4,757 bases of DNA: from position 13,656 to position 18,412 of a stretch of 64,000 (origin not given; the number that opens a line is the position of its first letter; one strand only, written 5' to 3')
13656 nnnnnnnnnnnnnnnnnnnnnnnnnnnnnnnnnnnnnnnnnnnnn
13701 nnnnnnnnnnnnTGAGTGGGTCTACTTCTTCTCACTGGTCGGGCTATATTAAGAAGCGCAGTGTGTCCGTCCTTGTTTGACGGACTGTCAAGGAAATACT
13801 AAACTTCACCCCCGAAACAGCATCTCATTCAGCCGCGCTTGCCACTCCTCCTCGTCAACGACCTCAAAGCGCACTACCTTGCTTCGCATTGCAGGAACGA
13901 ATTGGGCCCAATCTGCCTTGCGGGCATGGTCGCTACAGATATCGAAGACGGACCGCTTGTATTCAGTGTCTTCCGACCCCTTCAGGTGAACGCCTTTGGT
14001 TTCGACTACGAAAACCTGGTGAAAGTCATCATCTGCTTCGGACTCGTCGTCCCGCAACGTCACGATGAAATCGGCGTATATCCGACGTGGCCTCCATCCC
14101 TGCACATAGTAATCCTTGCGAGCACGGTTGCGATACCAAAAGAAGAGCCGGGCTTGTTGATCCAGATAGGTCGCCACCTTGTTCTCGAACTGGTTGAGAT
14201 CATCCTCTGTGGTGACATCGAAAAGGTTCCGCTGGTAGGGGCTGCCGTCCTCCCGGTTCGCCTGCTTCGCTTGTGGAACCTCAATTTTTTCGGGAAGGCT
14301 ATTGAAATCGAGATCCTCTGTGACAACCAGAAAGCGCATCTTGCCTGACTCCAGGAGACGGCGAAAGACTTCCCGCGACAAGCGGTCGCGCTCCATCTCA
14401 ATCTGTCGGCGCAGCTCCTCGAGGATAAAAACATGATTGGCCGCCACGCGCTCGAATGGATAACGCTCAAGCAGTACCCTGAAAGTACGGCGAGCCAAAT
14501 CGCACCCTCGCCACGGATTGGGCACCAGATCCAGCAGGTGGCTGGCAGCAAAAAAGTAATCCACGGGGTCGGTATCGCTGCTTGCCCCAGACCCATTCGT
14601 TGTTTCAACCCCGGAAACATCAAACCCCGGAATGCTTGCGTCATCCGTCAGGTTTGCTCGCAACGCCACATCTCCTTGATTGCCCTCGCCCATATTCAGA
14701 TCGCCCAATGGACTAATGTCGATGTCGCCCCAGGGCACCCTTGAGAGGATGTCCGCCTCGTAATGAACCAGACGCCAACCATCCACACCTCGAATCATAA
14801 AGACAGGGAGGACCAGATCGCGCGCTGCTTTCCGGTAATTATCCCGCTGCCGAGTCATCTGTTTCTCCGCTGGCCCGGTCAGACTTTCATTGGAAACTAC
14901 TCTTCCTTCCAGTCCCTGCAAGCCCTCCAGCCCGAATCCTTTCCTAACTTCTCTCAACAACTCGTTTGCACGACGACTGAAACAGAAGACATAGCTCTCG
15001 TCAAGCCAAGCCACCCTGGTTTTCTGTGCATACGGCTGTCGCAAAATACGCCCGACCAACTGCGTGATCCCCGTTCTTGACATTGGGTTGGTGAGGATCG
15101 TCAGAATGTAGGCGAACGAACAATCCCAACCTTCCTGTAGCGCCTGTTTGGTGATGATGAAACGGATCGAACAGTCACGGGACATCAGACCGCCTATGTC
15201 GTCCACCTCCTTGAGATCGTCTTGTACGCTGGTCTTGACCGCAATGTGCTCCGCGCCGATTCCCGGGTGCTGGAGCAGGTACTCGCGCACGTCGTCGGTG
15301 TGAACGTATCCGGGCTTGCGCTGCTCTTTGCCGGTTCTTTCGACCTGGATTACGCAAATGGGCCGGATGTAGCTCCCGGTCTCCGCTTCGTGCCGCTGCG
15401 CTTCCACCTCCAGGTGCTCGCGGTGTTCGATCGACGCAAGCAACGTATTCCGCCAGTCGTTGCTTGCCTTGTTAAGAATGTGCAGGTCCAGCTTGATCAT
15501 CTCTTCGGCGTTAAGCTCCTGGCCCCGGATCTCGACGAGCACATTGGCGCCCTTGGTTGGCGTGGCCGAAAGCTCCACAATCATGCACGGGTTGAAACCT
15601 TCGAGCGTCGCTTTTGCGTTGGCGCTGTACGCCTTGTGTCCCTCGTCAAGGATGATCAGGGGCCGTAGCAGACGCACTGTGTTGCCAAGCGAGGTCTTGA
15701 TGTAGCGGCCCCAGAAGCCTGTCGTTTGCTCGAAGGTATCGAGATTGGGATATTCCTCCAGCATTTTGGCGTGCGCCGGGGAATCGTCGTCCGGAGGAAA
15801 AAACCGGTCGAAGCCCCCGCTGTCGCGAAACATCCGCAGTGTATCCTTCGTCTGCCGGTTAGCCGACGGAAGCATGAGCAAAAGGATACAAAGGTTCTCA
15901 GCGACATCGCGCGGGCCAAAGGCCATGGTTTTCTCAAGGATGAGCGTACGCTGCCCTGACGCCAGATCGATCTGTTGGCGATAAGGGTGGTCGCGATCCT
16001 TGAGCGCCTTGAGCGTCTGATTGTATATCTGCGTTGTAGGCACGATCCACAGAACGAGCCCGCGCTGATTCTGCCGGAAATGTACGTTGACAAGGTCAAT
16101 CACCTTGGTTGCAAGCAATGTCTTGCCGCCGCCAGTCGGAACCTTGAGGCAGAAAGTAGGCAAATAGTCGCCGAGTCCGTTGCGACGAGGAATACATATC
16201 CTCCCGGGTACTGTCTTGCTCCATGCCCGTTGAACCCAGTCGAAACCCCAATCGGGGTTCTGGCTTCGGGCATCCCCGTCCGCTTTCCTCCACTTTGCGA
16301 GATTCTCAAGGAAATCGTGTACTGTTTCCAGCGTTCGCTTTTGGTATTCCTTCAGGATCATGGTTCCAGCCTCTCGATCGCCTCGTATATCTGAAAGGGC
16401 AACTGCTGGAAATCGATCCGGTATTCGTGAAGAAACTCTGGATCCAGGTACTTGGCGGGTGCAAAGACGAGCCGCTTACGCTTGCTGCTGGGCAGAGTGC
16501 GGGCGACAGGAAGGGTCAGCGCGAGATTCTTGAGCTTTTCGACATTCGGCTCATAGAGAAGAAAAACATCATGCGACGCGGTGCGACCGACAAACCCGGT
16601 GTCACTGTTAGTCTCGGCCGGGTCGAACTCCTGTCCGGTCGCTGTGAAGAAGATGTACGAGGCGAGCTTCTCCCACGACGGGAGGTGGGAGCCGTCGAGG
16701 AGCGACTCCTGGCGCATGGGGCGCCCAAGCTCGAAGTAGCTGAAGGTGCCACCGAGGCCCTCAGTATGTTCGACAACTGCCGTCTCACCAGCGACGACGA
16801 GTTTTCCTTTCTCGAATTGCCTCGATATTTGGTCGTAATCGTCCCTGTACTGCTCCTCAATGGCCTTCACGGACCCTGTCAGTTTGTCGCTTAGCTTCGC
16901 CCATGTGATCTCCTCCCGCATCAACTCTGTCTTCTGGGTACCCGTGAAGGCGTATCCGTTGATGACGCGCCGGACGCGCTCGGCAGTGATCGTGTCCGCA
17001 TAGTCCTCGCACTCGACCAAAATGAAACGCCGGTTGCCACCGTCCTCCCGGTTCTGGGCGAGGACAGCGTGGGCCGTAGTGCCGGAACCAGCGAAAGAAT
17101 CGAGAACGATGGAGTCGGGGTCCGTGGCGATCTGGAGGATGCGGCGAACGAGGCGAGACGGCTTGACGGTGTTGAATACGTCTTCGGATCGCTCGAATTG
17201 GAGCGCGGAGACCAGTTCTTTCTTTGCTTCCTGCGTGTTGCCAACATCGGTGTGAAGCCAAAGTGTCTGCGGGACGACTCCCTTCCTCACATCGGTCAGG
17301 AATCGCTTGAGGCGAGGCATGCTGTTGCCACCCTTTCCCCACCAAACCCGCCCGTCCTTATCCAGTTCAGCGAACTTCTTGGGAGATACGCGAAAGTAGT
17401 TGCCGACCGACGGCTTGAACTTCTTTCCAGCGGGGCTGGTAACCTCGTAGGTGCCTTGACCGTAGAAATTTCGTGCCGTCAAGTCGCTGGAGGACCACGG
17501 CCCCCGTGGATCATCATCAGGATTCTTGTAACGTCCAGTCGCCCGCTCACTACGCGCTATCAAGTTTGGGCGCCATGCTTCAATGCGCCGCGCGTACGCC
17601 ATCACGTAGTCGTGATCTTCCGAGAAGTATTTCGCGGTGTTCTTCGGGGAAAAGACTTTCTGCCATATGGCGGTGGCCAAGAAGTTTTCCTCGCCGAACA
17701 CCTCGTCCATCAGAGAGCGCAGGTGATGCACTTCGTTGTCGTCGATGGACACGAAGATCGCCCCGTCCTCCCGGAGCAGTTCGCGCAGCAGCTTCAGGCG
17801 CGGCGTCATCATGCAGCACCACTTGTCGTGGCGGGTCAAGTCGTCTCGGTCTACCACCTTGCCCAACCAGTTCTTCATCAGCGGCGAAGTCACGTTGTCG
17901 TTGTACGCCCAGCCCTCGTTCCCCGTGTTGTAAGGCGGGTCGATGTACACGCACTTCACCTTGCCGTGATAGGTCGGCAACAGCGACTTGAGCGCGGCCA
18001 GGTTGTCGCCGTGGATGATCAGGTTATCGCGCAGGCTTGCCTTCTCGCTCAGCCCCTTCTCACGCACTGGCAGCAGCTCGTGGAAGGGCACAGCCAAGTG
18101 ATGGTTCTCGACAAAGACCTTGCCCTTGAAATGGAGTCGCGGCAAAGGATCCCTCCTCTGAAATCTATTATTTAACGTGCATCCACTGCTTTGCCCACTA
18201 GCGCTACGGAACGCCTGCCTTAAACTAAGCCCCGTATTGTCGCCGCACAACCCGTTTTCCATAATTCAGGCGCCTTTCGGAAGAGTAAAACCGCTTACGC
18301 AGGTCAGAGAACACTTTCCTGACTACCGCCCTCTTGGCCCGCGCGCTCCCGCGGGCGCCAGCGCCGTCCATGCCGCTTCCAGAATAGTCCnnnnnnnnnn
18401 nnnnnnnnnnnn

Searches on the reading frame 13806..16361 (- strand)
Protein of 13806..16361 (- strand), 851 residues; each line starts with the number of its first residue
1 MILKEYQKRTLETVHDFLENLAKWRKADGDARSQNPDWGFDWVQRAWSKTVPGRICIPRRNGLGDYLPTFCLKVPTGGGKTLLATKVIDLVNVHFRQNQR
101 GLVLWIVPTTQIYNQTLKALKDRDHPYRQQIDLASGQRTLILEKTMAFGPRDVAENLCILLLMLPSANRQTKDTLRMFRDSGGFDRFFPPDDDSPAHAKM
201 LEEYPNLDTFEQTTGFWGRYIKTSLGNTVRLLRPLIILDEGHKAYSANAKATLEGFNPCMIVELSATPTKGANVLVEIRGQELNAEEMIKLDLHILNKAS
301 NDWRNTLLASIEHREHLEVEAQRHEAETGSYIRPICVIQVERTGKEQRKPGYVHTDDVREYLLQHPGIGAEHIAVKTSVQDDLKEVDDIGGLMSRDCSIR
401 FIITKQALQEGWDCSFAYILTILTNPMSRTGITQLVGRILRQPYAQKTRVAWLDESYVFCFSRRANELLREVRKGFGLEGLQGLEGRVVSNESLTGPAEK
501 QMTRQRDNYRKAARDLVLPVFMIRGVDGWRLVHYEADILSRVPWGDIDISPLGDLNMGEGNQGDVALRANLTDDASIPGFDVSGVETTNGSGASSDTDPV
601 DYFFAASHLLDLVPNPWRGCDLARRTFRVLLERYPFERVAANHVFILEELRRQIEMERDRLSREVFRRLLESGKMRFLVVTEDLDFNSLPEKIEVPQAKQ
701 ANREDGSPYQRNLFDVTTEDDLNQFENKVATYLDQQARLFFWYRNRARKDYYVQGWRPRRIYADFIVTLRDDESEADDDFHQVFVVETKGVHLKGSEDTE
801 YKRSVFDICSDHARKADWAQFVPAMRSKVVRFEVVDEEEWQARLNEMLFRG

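Call 5: search_protein_families(library=pfam, proteins=[window:13806-16361:-], max_evalue=0.01)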
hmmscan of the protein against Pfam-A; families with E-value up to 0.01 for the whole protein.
window:13806-16361:- (851 aa): 2 families
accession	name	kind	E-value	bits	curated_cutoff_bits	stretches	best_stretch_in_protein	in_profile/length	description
PF04851.21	ResIII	-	1.4e-14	54.8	22.5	1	4-269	5-163/164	Type III restriction enzyme, res subunit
PF00270.35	DEAD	-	5.1e-06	26.8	26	1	71-132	18-77/167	DEAD/DEAH box helicase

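Call 6: search_protein_families(library=padloc, proteins=[window:13806-16361:-], max_evalue=0.01)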
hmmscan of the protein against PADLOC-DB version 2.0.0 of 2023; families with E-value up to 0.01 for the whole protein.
window:13806-16361:- (851 aa): 11 families
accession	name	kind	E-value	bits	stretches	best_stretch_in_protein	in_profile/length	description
PDLC03653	REase_III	-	1.4e-163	544.2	1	57-841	77-875/883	Type III restriction enzyme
PDLC03650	REase_III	-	4.7e-52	175.5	1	63-506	54-489/898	Type III restriction enzyme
PDLC03648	REase_III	-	8.4e-08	28.8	1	311-463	226-375/871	Type III restriction enzyme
PDLC03649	REase_III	-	4e-07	26.3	1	386-446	478-542/973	Type III restriction enzyme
PDLC03647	REase_III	-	3.9e-06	23.3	1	391-447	499-555/989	Type III restriction enzyme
PDLC02707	PbeA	-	0.0003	17.5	0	72-123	273-321/672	PbeA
PDLC04531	PDC-M23B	-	0.0011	15.1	1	71-130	317-375/1060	-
PDLC01765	Cas3c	-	0.0012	15.8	1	69-122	185-235/612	-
PDLC02704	PbeA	-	0.0024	14.4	0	72-122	275-326/682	PbeA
PDLC01770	Cas3g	-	0.0059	13.1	0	396-457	301-356/733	-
PDLC01758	Cas3b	-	0.0067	12.9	1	70-122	297-347/797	-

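Call 8: search_protein_families(library=ncbifam, proteins=[window:13806-16361:-], max_evalue=0.01)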
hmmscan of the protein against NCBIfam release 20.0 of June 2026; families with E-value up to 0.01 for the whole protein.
window:13806-16361:- (851 aa): 2 families
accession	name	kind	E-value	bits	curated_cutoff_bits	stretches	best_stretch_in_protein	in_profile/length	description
NF046055.1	restr_BPTD_3080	equivalog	8.9e-05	20.6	800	0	723-804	860-933/970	BPTD_3080 family restriction endonuclease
NF012027.0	PRK15483.1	equivalog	0.00049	18.1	564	0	398-446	501-549/986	type III restriction-modification system endonuclease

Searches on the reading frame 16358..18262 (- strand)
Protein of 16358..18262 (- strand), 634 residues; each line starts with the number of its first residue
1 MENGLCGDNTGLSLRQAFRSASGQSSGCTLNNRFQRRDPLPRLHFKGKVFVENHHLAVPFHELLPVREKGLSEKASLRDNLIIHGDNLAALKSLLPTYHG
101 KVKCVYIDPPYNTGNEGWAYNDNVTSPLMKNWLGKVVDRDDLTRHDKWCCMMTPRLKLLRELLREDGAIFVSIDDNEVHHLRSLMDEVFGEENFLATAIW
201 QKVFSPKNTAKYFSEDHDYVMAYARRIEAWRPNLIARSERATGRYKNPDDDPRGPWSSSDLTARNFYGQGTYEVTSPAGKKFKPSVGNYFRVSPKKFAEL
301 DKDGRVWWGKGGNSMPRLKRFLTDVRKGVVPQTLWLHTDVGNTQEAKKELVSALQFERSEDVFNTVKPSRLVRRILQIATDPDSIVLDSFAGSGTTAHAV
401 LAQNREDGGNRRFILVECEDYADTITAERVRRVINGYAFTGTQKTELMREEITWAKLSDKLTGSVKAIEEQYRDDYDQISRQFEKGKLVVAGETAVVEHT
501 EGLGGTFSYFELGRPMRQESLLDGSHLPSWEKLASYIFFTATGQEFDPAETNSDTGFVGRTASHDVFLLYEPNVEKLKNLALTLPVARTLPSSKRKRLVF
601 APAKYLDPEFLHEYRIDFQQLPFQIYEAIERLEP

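Call 5: search_protein_families(library=pfam, proteins=[window:16358-18262:-], max_evalue=0.01)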
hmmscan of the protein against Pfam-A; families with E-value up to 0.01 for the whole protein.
window:16358-18262:- (634 aa): 1 family
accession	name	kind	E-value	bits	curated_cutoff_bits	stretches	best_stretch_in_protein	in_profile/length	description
PF01555.25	N6_N4_Mtase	-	9.2e-37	127.6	26.7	1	102-421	1-214/221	DNA methylase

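Call 6: search_protein_families(library=padloc, proteins=[window:16358-18262:-], max_evalue=0.01)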
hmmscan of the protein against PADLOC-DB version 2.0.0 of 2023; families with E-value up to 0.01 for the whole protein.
window:16358-18262:- (634 aa): 46 families (the best 25 are shown)
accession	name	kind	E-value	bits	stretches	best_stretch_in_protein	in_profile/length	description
PDLC03640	MTase_III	-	8.2e-178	590.7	2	254-627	263-650/654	Type III methyltransferase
PDLC03644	MTase_III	-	4.4e-164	545.2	2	40-445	1-407/542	Type III methyltransferase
PDLC03634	MTase_III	-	1.8e-102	342.3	1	42-424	59-450/621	Type III methyltransferase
PDLC03637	MTase_III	-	1.1e-100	335.8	1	70-429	112-465/513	Type III methyltransferase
PDLC03636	MTase_III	-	1.5e-88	296.1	2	140-479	88-421/575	Type III methyltransferase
PDLC03641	MTase_III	-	4e-75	251.7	1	78-423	103-451/657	Type III methyltransferase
PDLC03642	MTase_III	-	4.5e-55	185.3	1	80-433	83-414/528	Type III methyltransferase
PDLC03639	MTase_III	-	1.3e-52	177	2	78-268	86-259/639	Type III methyltransferase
PDLC03635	MTase_III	-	5.7e-52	175.3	2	76-226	215-350/708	Type III methyltransferase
PDLC03354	MTase_II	-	1.1e-43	147.8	1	26-405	10-363/425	Type II methyltransferase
PDLC03638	MTase_III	-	8.2e-42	141.5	1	79-469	380-711/816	Type III methyltransferase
PDLC03643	MTase_III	-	9.8e-35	118.5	1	152-429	1-277/465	Type III methyltransferase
PDLC03646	MTase_III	-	7.9e-32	108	2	79-223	471-594/1057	Type III methyltransferase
PDLC03645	MTase_III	-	5.4e-29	98.8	2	82-209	142-255/709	Type III methyltransferase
PDLC03300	MTase_II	-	2.6e-28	97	2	78-227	10-164/302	Type II methyltransferase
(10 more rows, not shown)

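Call 8: search_protein_families(library=ncbifam, proteins=[window:16358-18262:-], max_evalue=0.01)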
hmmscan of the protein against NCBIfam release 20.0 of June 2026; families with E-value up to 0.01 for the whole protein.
window:16358-18262:- (634 aa): 3 families
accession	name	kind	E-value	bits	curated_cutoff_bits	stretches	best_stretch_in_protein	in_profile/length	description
NF050803.1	DnaMtaseCcrMCaul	equivalog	6.5e-13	48.3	830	2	357-436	180-253/350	adenine-specific DNA-methyltransferase CcrM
NF008572.0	PRK11524.1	equivalog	8.7e-13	48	292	2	363-419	195-245/294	adenine-specific DNA-methyltransferase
NF010253.0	PRK13699.1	subfamily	0.00016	21.4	244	1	343-418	123-193/226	DNA methyltransferase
